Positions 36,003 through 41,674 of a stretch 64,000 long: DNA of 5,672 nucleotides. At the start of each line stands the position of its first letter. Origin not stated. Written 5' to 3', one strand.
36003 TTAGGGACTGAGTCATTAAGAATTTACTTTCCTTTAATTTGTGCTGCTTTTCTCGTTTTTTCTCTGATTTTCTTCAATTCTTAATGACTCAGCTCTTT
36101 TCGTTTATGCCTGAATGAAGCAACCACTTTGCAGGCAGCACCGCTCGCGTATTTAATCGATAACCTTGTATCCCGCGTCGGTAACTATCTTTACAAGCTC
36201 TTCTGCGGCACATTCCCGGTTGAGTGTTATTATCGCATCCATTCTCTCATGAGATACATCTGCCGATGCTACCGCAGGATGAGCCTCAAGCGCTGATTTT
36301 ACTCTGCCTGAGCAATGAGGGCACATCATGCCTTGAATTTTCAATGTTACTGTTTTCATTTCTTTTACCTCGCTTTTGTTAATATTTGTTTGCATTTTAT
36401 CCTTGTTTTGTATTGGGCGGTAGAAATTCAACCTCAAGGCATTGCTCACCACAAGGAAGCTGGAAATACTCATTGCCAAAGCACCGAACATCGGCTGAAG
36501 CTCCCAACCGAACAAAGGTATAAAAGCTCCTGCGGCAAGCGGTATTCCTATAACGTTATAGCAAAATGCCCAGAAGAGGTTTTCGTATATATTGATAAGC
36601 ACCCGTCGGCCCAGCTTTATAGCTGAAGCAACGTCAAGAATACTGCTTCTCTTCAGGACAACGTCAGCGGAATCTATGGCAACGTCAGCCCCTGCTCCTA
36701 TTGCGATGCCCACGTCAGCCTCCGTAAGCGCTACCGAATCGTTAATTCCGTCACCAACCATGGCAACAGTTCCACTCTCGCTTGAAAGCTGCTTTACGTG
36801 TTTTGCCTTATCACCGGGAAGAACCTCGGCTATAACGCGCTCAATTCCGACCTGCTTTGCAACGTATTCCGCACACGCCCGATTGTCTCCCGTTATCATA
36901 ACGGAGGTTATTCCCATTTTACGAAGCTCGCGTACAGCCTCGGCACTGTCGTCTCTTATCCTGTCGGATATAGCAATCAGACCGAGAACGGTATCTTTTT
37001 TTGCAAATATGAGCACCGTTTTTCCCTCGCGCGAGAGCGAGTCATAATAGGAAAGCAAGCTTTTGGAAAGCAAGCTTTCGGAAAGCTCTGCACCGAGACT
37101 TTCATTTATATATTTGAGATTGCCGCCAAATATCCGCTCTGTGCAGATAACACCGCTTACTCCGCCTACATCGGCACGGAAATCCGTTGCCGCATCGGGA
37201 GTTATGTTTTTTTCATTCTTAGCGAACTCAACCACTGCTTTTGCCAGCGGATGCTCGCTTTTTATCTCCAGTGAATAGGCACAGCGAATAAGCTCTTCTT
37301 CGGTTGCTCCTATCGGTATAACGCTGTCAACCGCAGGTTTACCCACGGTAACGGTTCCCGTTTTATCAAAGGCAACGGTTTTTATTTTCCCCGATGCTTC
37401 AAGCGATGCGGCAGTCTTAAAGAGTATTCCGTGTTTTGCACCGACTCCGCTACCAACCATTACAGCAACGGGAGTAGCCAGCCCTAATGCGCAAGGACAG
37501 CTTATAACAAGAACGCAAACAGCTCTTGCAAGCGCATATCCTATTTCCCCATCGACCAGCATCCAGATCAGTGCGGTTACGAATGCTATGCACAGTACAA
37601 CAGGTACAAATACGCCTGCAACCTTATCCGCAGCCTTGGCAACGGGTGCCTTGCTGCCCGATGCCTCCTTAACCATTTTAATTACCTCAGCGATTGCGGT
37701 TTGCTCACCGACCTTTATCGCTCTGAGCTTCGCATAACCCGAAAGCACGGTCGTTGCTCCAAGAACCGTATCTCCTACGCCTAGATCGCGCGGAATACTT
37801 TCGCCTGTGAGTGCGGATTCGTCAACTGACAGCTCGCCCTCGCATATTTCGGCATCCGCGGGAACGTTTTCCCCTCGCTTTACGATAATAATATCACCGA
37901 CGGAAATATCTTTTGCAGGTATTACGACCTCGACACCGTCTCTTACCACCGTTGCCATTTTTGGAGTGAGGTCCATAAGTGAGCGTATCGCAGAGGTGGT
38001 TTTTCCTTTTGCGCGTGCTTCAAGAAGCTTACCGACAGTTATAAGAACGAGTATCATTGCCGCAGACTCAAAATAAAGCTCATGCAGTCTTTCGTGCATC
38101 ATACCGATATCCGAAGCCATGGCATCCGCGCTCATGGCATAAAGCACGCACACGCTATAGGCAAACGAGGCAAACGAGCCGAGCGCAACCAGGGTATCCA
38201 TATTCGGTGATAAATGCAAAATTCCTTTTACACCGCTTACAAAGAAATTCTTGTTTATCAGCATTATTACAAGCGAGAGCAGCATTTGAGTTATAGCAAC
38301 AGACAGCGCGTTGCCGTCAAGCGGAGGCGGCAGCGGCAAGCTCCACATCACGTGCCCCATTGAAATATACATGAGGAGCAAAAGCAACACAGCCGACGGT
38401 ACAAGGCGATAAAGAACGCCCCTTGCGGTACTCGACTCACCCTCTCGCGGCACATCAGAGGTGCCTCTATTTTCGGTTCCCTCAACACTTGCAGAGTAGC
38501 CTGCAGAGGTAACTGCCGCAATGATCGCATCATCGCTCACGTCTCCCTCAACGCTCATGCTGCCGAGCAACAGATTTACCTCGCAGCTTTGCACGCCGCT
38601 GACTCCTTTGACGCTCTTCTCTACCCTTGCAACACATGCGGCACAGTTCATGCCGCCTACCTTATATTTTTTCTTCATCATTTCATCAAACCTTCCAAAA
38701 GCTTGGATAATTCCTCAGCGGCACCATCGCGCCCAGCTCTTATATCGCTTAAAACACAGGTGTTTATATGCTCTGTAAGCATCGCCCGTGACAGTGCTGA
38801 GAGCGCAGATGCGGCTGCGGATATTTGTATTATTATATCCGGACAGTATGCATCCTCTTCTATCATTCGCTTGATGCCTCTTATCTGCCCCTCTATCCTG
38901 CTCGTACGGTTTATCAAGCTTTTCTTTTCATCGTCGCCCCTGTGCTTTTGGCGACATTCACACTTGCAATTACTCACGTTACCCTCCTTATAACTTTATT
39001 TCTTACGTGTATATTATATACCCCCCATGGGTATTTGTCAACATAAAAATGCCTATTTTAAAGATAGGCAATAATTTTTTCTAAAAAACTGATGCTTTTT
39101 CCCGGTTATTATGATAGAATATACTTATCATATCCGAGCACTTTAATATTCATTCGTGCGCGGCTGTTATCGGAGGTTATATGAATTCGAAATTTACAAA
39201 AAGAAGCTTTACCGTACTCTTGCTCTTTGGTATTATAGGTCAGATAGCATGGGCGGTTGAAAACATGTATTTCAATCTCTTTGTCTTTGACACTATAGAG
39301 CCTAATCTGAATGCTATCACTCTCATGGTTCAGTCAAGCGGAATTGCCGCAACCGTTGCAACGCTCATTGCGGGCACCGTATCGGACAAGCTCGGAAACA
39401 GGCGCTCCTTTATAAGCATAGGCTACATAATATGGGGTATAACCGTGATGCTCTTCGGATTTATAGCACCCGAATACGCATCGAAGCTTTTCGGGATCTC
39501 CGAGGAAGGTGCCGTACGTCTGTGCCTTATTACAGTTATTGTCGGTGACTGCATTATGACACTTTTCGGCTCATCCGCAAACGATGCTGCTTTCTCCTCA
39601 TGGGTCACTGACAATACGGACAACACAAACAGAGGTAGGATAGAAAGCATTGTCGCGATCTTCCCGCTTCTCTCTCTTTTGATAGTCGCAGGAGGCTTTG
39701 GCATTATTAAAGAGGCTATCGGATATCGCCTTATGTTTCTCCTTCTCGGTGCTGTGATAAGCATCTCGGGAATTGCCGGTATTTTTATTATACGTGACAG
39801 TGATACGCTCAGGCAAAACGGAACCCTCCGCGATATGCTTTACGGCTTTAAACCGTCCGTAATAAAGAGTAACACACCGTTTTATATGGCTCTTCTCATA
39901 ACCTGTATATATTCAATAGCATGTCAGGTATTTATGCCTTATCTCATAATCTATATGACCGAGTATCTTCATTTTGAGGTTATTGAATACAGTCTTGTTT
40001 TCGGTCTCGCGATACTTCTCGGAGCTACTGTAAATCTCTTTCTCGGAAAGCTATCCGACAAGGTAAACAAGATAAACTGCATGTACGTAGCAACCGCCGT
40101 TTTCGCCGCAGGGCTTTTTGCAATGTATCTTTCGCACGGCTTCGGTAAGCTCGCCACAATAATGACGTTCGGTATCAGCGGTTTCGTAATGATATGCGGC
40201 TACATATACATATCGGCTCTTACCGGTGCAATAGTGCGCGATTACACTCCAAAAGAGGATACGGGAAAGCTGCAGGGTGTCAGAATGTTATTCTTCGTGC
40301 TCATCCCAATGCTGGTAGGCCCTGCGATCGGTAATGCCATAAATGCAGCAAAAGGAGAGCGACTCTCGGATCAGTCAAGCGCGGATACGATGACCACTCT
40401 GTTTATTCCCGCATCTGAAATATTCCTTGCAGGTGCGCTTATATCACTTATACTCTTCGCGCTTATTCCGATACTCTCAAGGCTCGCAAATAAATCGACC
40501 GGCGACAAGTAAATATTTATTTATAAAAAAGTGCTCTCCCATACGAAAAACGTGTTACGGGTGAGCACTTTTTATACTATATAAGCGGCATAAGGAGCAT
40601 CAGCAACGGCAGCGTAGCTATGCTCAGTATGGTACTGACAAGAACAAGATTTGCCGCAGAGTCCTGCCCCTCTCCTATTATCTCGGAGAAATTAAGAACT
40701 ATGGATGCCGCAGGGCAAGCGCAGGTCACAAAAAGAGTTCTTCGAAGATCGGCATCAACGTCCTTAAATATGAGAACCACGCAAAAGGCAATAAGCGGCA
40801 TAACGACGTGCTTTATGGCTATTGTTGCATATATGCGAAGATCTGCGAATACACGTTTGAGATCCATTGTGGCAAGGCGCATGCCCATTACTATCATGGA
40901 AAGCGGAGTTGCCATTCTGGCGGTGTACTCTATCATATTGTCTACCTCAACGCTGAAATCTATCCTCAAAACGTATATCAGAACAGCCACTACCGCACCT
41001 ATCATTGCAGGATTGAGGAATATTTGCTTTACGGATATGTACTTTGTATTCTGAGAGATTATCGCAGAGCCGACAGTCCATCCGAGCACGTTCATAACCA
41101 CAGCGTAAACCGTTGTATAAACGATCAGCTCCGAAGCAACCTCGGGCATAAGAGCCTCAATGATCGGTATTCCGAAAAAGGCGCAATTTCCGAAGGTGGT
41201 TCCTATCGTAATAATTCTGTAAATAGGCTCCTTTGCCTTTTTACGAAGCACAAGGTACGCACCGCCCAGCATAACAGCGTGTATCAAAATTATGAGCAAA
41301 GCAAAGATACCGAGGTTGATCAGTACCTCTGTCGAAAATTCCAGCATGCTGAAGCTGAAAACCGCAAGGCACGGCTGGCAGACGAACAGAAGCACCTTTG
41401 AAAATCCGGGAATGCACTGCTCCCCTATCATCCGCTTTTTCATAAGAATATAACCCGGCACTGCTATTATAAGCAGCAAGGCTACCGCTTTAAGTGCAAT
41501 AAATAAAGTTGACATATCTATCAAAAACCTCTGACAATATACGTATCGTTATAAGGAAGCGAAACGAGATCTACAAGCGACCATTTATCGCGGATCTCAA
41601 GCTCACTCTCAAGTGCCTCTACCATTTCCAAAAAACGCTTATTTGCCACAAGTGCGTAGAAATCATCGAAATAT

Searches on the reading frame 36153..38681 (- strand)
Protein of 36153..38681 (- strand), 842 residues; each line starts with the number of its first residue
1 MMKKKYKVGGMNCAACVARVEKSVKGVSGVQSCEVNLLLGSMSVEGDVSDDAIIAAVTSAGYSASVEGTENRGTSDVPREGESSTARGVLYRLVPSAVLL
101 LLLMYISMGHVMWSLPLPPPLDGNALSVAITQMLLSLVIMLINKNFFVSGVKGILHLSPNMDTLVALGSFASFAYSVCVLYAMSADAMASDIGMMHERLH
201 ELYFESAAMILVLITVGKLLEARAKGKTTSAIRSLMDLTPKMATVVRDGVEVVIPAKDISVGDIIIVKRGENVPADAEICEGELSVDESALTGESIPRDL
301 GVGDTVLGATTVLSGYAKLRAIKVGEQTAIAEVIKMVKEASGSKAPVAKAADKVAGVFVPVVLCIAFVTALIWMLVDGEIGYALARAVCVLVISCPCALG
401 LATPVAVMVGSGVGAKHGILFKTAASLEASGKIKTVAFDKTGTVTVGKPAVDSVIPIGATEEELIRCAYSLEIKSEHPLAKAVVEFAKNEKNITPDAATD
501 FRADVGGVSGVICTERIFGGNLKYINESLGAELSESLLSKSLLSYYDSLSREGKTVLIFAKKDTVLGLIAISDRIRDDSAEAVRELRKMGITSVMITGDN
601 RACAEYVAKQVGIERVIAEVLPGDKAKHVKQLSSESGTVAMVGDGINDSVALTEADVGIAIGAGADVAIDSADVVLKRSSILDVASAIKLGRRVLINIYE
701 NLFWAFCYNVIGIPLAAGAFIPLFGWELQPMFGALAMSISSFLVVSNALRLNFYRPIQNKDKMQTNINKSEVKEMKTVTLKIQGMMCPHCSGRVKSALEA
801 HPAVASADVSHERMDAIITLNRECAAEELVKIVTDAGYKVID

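Call 84: search_protein_families(library=pfam, proteins=[window:36153-38681:-], max_evalue=0.00001)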
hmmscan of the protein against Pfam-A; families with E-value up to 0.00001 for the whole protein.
window:36153-38681:- (842 aa): 3 families
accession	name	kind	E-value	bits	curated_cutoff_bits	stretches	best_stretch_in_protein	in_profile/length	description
PF00122.25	E1-E2_ATPase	-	7.7e-55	185.6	28.1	1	238-417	2-181/181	E1-E2 ATPase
PF00702.32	Hydrolase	-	1.2e-31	111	26.4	1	433-656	1-191/191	haloacid dehalogenase-like hydrolase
PF00403.32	HMA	-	4e-25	88.4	24.8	2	6-62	2-61/62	Heavy-metal-associated domain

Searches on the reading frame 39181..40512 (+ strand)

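Call 84: search_protein_families(library=pfam, proteins=[window:39181-40512:+], max_evalue=0.00001)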
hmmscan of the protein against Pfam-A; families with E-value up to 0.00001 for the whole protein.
window:39181-40512:+ (443 aa): 2 families
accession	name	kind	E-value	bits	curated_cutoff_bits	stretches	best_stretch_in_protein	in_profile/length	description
PF07690.21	MFS_1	-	2.1e-32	112.9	33.4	1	24-381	12-347/347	Major Facilitator Superfamily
PF13347.12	MFS_2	-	2.9e-07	29.9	27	0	5-176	221-377/427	MFS/sugar transport protein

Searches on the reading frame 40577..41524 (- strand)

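Call 84: search_protein_families(library=pfam, proteins=[window:40577-41524:-], max_evalue=0.00001)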
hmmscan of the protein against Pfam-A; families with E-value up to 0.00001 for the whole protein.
window:40577-41524:- (315 aa): 2 families
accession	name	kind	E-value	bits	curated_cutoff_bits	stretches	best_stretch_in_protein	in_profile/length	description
PF03547.23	Mem_trans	-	1.9e-21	76.5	25.7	2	165-308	197-342/343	Membrane transport protein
PF01758.21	SBF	-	9.4e-09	35.6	24.3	1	209-311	7-113/191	Sodium Bile acid symporter family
